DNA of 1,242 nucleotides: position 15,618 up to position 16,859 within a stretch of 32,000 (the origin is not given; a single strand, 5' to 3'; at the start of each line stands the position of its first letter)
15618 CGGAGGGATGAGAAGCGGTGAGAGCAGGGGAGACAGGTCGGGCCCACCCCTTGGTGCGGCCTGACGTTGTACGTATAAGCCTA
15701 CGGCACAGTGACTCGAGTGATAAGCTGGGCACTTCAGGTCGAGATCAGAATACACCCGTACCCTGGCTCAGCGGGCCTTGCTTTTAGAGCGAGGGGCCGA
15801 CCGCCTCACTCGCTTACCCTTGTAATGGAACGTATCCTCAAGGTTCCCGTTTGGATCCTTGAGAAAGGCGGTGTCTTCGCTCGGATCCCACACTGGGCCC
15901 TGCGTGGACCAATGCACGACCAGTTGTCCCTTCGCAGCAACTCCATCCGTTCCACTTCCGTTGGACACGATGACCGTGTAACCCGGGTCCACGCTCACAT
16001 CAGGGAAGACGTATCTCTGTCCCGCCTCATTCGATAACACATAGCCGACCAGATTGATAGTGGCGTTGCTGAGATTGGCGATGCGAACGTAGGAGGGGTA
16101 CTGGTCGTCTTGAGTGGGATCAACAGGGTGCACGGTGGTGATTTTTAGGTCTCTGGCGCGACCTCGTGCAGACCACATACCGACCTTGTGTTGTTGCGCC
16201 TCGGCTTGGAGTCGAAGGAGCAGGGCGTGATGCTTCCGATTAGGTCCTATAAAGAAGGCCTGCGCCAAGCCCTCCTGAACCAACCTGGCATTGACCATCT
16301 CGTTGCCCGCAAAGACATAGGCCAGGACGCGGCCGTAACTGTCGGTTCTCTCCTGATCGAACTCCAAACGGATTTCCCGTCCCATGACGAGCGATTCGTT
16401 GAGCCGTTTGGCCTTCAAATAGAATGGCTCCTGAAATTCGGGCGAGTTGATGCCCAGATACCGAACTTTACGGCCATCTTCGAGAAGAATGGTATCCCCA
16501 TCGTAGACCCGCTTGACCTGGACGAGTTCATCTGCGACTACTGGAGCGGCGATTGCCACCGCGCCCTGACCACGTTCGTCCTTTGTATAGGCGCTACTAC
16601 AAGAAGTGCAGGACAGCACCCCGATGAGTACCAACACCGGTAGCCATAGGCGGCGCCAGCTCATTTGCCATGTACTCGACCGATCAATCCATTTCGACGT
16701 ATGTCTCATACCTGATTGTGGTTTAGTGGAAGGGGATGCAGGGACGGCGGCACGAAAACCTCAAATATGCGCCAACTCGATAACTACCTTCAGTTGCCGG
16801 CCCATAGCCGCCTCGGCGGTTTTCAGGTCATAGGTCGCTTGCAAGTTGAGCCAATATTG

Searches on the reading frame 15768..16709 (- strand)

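Call 70: search_protein_families(library=pfam, proteins=[window:15768-16709:-], max_evalue=0.00001)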
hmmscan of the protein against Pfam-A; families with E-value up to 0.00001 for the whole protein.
window:15768-16709:- (313 aa): 2 families
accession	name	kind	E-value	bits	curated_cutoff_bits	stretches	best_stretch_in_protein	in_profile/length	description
PF00565.23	SNase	-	7.9e-22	78.2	21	1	81-180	1-106/107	Staphylococcal nuclease homologue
PF00932.25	LTD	-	8.4e-16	58.7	34.3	1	186-297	6-108/109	Lamin Tail Domain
